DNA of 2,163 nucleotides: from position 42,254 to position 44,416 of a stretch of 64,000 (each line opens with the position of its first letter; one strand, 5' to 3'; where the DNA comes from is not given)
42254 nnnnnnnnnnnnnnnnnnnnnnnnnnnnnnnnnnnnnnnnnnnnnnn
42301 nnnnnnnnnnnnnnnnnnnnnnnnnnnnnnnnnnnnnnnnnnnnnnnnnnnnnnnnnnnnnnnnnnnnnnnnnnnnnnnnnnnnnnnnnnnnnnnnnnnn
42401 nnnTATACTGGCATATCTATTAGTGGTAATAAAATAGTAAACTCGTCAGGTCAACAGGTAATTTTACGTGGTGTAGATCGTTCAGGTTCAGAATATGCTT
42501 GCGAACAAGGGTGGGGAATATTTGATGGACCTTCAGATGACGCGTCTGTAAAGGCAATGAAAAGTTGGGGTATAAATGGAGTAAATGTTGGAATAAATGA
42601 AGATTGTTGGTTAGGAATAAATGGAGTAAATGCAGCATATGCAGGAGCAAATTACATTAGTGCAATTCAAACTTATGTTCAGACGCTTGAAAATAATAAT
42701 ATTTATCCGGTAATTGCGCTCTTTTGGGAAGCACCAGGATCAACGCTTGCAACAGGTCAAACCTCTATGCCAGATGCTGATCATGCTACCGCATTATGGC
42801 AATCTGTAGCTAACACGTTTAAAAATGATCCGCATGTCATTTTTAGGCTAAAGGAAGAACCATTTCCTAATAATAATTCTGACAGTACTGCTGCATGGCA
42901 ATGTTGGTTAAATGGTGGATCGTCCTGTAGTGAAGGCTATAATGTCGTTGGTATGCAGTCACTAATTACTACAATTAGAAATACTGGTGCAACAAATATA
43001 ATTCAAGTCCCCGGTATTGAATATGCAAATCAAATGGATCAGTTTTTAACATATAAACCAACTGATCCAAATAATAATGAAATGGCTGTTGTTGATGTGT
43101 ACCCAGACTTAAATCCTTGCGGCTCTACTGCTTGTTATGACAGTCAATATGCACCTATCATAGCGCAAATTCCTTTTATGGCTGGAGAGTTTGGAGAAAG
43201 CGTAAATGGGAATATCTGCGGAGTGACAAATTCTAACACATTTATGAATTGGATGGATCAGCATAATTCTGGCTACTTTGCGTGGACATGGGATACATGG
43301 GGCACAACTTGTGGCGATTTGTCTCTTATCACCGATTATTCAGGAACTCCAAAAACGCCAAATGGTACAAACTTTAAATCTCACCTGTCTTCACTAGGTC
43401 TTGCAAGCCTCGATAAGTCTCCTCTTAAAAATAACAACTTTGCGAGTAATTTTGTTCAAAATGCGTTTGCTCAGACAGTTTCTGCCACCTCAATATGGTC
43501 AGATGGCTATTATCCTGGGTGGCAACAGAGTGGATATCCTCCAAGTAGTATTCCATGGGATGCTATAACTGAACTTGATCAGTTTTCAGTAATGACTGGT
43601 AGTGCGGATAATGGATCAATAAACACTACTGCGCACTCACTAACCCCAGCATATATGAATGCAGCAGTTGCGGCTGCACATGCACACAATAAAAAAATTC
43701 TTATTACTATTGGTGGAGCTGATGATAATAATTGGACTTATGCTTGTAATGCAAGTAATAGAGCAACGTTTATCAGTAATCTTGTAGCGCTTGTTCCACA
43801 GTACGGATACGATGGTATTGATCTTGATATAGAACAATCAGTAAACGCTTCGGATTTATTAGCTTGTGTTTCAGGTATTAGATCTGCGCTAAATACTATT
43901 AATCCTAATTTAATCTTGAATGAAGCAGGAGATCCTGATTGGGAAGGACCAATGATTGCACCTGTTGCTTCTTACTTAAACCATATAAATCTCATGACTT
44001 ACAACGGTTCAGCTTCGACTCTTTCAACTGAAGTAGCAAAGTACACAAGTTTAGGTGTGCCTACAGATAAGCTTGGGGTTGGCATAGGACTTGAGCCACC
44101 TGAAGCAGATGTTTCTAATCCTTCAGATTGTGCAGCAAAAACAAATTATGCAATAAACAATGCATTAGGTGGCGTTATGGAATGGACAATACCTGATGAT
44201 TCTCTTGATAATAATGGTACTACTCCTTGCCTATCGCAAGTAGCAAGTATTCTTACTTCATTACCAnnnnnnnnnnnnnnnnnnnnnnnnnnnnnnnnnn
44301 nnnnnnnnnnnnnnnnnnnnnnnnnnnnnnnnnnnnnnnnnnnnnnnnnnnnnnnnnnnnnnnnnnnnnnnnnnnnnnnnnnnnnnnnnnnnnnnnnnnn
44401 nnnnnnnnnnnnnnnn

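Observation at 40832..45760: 1642-aa secreted multi-enzyme: esterase + GH5 + GH18 + lectin-like modules in one polypeptide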

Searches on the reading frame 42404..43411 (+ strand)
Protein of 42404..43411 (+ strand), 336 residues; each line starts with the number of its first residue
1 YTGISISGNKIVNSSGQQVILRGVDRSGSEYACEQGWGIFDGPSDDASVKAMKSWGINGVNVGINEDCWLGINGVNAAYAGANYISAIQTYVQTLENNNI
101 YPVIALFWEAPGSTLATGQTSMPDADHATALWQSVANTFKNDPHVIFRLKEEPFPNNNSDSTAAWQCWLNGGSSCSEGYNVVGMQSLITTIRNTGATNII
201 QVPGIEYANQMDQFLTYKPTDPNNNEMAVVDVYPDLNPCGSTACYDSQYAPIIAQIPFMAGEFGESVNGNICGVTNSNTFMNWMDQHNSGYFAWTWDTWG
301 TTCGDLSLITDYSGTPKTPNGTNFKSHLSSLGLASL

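Call 36: search_solved_structures(query=A2, max_evalue=0.1, show_alignments=2)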
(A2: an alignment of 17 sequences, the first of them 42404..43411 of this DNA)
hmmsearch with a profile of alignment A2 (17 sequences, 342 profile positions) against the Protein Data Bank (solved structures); distinct sequences matched with E-value up to 0.1: 95 (the best 60 are shown).
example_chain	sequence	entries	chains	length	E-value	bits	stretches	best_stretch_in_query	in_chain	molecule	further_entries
4hty_A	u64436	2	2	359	6.7e-20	74.5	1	6-332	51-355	Cellulase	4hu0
1bqc_A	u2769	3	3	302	1.1e-18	70.5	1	5-326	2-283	PROTEIN (BETA-MANNANASE)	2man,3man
5wh8_A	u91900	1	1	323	2.1e-17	66.3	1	6-302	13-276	Putative carbohydrate-active enzyme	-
8bn7_CCC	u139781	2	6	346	6.1e-17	64.8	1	6-329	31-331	Cellulase, putative, cel5C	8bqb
5a8m_A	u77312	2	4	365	1.1e-15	60.6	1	4-334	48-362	PUTATIVE RETAINING B-GLYCOSIDASE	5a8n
2whj_A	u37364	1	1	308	2.9e-15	59.2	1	6-328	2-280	BETA-MANNANASE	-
3jug_A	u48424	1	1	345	4.8e-15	58.5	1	3-330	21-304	Beta-mannanase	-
5a8o_A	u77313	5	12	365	7.9e-15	57.8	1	4-334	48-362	PUTATIVE RETAINING B-GLYCOSIDASE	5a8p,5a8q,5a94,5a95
2whl_A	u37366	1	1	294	1.3e-14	57.1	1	6-328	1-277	BETA-MANNANASE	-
5hos_A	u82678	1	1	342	3.7e-14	55.6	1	6-301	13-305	Cellulase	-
5ecu_A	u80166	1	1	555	3.9e-14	55.5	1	10-319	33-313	Cellulase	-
4fk9_A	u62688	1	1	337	9.2e-14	54.3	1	3-326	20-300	Cellulose-binding family II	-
1wky_A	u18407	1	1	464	1e-13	54.2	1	3-327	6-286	endo-beta-1,4-Mannanase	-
5hpc_A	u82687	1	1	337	1.1e-13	54.1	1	14-301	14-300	Cellulase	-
4w7u_A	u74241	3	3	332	1.2e-13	54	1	14-301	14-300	Cellulase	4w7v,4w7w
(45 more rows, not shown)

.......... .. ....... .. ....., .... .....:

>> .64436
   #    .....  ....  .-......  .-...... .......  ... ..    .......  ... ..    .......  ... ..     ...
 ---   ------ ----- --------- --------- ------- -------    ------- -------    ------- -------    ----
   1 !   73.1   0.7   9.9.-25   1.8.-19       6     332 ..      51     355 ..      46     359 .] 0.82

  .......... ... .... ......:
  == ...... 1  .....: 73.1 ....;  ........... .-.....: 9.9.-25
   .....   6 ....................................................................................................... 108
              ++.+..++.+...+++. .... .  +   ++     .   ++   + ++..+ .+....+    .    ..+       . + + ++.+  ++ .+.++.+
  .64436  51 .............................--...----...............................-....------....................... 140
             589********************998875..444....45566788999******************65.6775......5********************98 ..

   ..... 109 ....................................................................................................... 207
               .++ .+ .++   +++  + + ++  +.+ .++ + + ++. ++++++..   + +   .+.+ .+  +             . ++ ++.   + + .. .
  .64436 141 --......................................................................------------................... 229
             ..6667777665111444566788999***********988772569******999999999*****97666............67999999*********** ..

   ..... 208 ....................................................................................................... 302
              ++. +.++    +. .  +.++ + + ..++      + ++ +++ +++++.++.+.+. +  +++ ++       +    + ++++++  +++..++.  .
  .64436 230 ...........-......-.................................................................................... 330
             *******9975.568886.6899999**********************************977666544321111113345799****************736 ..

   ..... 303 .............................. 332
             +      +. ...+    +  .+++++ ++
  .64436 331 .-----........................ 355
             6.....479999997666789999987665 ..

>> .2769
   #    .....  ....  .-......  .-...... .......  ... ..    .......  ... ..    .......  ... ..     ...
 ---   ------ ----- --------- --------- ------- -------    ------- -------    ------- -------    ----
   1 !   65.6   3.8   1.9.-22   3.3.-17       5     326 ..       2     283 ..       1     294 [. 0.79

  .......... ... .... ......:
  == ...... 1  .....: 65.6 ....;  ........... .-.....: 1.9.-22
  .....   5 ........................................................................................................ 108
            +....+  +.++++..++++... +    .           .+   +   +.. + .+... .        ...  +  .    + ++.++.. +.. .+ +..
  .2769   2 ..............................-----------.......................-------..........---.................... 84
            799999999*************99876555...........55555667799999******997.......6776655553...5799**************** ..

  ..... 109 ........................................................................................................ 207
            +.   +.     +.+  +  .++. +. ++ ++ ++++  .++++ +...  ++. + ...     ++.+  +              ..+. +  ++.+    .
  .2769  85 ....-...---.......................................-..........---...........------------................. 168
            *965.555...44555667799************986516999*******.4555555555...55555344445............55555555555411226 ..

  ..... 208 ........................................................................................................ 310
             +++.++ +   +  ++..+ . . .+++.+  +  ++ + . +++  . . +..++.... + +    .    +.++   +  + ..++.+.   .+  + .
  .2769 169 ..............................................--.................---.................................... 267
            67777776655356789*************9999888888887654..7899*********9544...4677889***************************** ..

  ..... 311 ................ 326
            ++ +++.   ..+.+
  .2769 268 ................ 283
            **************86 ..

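Call 37: find_related_loci(query=A2, collection=genome_contigs, flank=7000)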
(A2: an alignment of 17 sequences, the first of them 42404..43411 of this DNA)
Query A2 (336 aa) in genome_contigs; peptide patterns used: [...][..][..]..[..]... (x = any residue, [..] = any of these).
600 stretches matched a pattern (row limit reached: there are more); 596 encode a relative of the query (tblastn E <= 1e-3); the best 80 are kept; 80 distinct loci.
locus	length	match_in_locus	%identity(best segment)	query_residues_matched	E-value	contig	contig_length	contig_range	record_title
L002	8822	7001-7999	64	3-331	2e-148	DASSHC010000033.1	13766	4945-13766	MAG TPA_asm: Thermomicrobiaceae bacterium isolate SMAG_U1049 k141_442972, whole genome shotgun sequence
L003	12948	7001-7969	63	2-331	3e-143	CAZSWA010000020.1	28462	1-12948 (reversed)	MAG TPA_asm: uncultured Gammaproteobacteria bacterium isolate SRP272529_co1_257 genome assembly, contig: NODE_2520_lengt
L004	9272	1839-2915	59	3-334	3e-134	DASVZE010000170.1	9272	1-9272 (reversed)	MAG TPA_asm: Chloroflexota bacterium isolate SMAG_U2620 k141_1076909, whole genome shotgun sequence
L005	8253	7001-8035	54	2-331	3e-116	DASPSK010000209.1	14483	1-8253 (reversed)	MAG TPA_asm: Acidimicrobiales bacterium isolate SMAG_U12249 k141_1241804, whole genome shotgun sequence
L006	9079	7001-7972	53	2-332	2e-111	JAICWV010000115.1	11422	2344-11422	MAG: Chloroflexi bacterium isolate LS_FP_2_bin.70 k141_2358136_length_11422_cov_23.6981, whole genome shotgun sequence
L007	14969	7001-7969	53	2-331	2e-111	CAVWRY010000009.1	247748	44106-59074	MAG: uncultured Chloroflexia bacterium isolate MFD01213.bin.1.46 genome assembly, contig: contig_6812, whole genome shot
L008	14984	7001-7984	51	2-331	3e-108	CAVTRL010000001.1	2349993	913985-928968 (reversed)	MAG: uncultured Chloroflexia bacterium isolate MFD09603.bin.1.119 genome assembly, contig: contig_14466, whole genome sh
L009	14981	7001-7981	51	2-335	1e-107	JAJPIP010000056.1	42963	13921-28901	MAG: Proteobacteria bacterium isolate Centralia_MAG_338 k107_22707012, whole genome shotgun sequence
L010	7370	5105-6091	51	2-332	1e-107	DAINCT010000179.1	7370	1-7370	MAG TPA_asm: Chloroflexota bacterium isolate CTOTU41323 NODE_8934_length_7370_cov_4.543131, whole genome shotgun sequenc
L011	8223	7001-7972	55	2-332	4e-116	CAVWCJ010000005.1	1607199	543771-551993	MAG: uncultured Chloroflexia bacterium isolate MFD03726.bin.1.63 genome assembly, contig: contig_47279, whole genome sho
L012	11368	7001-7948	51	3-330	2e-105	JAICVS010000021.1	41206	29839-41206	MAG: Ktedonobacterales bacterium isolate LS_FP_2_bin.4 k141_2758050_length_41206_cov_104.2703, whole genome shotgun sequ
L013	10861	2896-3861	48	4-331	7e-104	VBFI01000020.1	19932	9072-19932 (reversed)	MAG: Chloroflexi bacterium isolate CF_48 14_0929_02_20cm_scaffold_2338, whole genome shotgun sequence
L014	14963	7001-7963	48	4-331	1e-103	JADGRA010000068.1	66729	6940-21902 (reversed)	MAG: Myxococcaceae bacterium isolate Chersky_835 k127_18755285, whole genome shotgun sequence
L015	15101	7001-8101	45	4-331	3e-103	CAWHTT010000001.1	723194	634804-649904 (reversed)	MAG: uncultured Solirubrobacterales bacterium isolate MFD06526.bin.1.90 genome assembly, contig: contig_1045, whole geno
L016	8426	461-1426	49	2-330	2e-103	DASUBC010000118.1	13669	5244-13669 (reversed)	MAG TPA_asm: Thermomicrobiales bacterium isolate SMAG_U2511 k141_1077790, whole genome shotgun sequence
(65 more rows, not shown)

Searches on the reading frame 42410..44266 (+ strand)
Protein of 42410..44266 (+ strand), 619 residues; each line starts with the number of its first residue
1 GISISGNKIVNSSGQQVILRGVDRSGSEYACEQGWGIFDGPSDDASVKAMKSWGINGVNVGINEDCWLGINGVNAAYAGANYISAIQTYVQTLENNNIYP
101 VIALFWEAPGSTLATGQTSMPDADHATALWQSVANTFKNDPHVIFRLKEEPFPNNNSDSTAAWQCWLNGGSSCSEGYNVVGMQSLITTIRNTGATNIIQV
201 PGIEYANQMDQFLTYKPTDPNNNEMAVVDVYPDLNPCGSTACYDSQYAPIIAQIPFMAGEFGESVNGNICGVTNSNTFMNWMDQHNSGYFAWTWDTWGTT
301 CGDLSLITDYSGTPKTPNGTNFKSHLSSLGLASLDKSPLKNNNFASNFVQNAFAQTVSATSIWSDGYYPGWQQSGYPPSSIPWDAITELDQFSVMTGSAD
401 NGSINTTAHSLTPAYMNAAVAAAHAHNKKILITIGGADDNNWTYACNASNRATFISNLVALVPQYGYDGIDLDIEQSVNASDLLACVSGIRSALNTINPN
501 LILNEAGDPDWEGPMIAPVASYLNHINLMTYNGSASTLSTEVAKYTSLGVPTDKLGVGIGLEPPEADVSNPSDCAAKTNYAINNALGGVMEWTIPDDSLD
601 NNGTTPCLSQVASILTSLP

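Call 22: search_protein_representatives(protein=window:42410-44266:+)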
Query: 619 residues. Proteins with E-value up to 0.001 (for the whole library): 4884; up to 1e-10: 2695; up to 1e-30: 987. The best 150 are listed.
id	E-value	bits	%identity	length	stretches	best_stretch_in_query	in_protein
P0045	3.4e-266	901.2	69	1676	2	1-330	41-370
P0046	6.3e-189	646.0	48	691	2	1-329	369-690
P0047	2.1e-149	515.5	67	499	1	1-330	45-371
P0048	8.8e-149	513.4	44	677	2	2-330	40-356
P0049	3.7e-148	511.3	70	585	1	1-330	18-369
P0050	2.6e-142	492.0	65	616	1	1-328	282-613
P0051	7.8e-135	467.3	62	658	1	1-330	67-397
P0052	3.9e-131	455.1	58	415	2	169-356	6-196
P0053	5.4e-126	438.1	55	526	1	2-331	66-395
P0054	1.0e-124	433.9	58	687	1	1-329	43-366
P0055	3.3e-123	428.9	56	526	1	1-409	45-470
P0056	3.7e-119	415.5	48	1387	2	1-328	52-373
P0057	1.8e-115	403.4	52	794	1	1-328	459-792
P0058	4.2e-113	395.5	60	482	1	1-329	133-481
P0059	9.3e-110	384.5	59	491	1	1-329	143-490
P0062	2.0e-101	356.9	40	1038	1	2-614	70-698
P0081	4.7e-94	332.6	41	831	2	11-329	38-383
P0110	1.1e-87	311.5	50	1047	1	311-615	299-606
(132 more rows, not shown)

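Call 23: search_protein_families(library=pfam, proteins=[P0045, P0046, P0048, P0056, P0062, P0110, P0081, P0052], max_evalue=0.001)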
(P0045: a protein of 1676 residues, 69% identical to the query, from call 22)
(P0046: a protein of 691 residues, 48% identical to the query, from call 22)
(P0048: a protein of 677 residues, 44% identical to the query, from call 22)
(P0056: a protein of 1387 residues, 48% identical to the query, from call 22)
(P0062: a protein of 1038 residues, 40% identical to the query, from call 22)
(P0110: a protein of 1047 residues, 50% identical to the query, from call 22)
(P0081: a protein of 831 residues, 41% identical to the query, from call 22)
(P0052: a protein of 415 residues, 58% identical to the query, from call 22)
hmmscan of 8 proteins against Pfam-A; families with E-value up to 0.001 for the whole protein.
P0045 (1676 aa): 5 families
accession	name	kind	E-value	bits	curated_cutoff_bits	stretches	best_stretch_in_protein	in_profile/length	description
PF00704.34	Glyco_hydro_18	-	1.1e-21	78.3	29.6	1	750-944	4-224/317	Glycosyl hydrolases family 18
PF00150.24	Cellulase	-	3.6e-14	53.4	23.5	1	82-335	22-269/272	Cellulase (glycosyl hydrolase family 5)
PF13472.12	Lipase_GDSL_2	-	2.6e-13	51.3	32.9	1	1478-1647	1-176/178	GDSL-like Lipase/Acylhydrolase family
PF23916.1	TIM-barrel_EndoS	-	2e-05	24.8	27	1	842-957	93-207/238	Endo-beta-N-acetylglucosaminidase EndoS TIM-barrel domain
PF00657.28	Lipase_GDSL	-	3e-05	24.7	23.6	1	1478-1650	3-204/208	GDSL-like Lipase/Acylhydrolase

P0046 (691 aa): 1 family
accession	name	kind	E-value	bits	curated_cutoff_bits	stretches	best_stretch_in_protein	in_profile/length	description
PF00150.24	Cellulase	-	9.9e-66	222.4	23.5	2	380-657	4-269/272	Cellulase (glycosyl hydrolase family 5)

P0048 (677 aa): 2 families
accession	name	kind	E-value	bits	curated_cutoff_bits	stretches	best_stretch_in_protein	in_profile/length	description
PF00150.24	Cellulase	-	1.2e-50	173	23.5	2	63-322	16-269/272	Cellulase (glycosyl hydrolase family 5)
PF13204.13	Apiosidase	-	6.6e-05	23.1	26.5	0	120-182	83-145/320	Apiosidase-like, catalytic domain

P0056 (1387 aa): 11 families
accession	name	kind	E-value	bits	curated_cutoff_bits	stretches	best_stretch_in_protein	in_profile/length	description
PF00150.24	Cellulase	-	3.3e-27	96.1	23.5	1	76-342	16-269/272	Cellulase (glycosyl hydrolase family 5)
PF22073.2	Cep192_D4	-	4.5e-25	88.4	35.5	3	1074-1171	3-106/112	Cep192 domain 4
PF15780.11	ASH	-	4.5e-23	81.7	27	3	962-1057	1-97/98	Abnormal spindle-like microcephaly-assoc'd, ASPM-SPD-2-Hydin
PF22544.2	HYDIN_VesB_CFA65-like_Ig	-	1.8e-21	76.6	25.5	3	1073-1165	1-90/100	HYDIN/CFA65/VesB-like, Ig-like domain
PF12371.14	TMEM131_like_N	-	1.5e-16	60.8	28.8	2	964-1048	1-82/84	Transmembrane protein 131-like N-terminal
PF24771.2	Ig_CFAP74_1st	-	1.1e-10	42.2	29.2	0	967-1043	4-79/97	CFAP74 first Ig-like domain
PF07610.17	DUF1573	-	2.4e-10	40.8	26.1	0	1080-1171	6-93/98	Protein of unknown function (DUF1573)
PF00704.34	Glyco_hydro_18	-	2.7e-09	37.6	29.6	1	528-681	57-230/317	Glycosyl hydrolases family 18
PF01833.30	TIG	-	2e-07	31.3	20.9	1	385-460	1-83/84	IPT/TIG domain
PF00932.25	LTD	-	1.5e-05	25.8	34.3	0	755-803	19-66/109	Lamin Tail Domain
PF24507.1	Ig_CFAP65_4th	-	5e-05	24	27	0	1021-1064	33-75/76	CFAP65, fourth Ig-like domain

P0062 (1038 aa): 6 families
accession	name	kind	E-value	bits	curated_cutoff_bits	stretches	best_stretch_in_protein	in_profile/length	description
PF00704.34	Glyco_hydro_18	-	9.4e-14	52.2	29.6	1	500-651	56-228/317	Glycosyl hydrolases family 18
PF00150.24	Cellulase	-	1.7e-12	47.9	23.5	1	99-372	16-269/272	Cellulase (glycosyl hydrolase family 5)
PF22073.2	Cep192_D4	-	2.3e-10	41.1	35.5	1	717-817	5-111/112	Cep192 domain 4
PF22544.2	HYDIN_VesB_CFA65-like_Ig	-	4.7e-09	36.8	25.5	1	716-815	3-99/100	HYDIN/CFA65/VesB-like, Ig-like domain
PF14099.13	Polysacc_lyase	-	9.7e-08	32.6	29.9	1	960-1012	141-192/210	Polysaccharide lyase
PF15780.11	ASH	-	7.5e-06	26.5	27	1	721-808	12-96/98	Abnormal spindle-like microcephaly-assoc'd, ASPM-SPD-2-Hydin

P0110 (1047 aa): 4 families
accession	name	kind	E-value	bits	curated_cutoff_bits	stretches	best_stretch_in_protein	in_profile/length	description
PF00704.34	Glyco_hydro_18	-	9e-21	75.3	29.6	1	354-533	4-197/317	Glycosyl hydrolases family 18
PF13472.12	Lipase_GDSL_2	-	2.6e-15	57.8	32.9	1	849-1019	1-177/178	GDSL-like Lipase/Acylhydrolase family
PF00657.28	Lipase_GDSL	-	7.3e-06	26.7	23.6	1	849-1021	3-204/208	GDSL-like Lipase/Acylhydrolase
PF23916.1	TIM-barrel_EndoS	-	9.6e-05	22.6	27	1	438-543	85-190/238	Endo-beta-N-acetylglucosaminidase EndoS TIM-barrel domain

P0081 (831 aa): 3 families
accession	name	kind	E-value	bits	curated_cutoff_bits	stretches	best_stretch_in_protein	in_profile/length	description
PF00150.24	Cellulase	-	2.5e-53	181.8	23.5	2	65-351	14-269/272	Cellulase (glycosyl hydrolase family 5)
PF05345.18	He_PIG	-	1.2e-18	67.8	24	1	394-478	3-96/96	Putative Ig domain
PF17963.7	Big_9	-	0.00086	20.6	23.6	1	401-473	10-86/89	Bacterial Ig domain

P0052 (415 aa): 2 families
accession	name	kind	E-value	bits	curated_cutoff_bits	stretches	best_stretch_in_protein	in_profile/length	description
PF00704.34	Glyco_hydro_18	-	7.1e-21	75.6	29.6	1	238-406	4-181/317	Glycosyl hydrolases family 18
PF00150.24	Cellulase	-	1.6e-10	41.4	23.5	1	20-134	148-269/272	Cellulase (glycosyl hydrolase family 5)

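Call 55: find_encoding_contigs(protein=P0045, flank=8000, max_places=2)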
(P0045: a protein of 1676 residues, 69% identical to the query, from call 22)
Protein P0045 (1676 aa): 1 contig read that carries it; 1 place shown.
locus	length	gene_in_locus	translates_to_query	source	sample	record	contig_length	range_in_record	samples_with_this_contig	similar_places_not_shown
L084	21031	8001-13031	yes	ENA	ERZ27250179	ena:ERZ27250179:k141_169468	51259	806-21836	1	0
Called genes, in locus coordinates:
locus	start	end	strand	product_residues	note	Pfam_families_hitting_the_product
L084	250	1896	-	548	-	PF13472:Lipase_GDSL_2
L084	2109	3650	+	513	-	PF00171:Aldedh (weak)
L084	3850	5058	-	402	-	PF01820:Dala_Dala_lig_N, PF02786:CPSase_L_D2, PF07478:Dala_Dala_lig_C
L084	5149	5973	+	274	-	PF06342:DUF1057 (weak), PF00561:Abhydrolase_1, PF12146:Hydrolase_4, PF12697:Abhydrolase_6, PF00561:Abhydrolase_1, PF08386:Abhydrolase_4 (weak)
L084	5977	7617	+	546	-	PF08245:Mur_ligase_M, PF02875:Mur_ligase_C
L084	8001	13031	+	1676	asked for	PF00150:Cellulase, PF00704:Glyco_hydro_18, PF13472:Lipase_GDSL_2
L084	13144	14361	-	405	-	PF00070:Pyr_redox (faint), PF01494:FAD_binding_3 (faint), PF07992:Pyr_redox_2, PF13434:Lys_Orn_oxgnase, PF13450:NAD_binding_8 (faint), PF13454:NAD_binding_9 (faint), PF13738:Pyr_redox_3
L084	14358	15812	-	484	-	PF15632:ATPgrasp_Ter (weak)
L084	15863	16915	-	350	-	PF02388:FemAB (weak), PF13480:Acetyltransf_6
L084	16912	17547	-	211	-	PF25084:LbH_EIF2B (weak), PF25087:GMPPB_C (faint), PF00132:Hexapep (weak), PF14602:Hexapep_2 (faint)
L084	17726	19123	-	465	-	-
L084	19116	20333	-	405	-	PF13439:Glyco_transf_4, PF13579:Glyco_trans_4_4, PF00534:Glycos_transf_1, PF13692:Glyco_trans_1_4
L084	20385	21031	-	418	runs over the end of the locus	PF13641:Glyco_tranf_2_3, PF00535:Glycos_transf_2, PF13506:Glyco_transf_21 (weak), PF13632:Glyco_trans_2_3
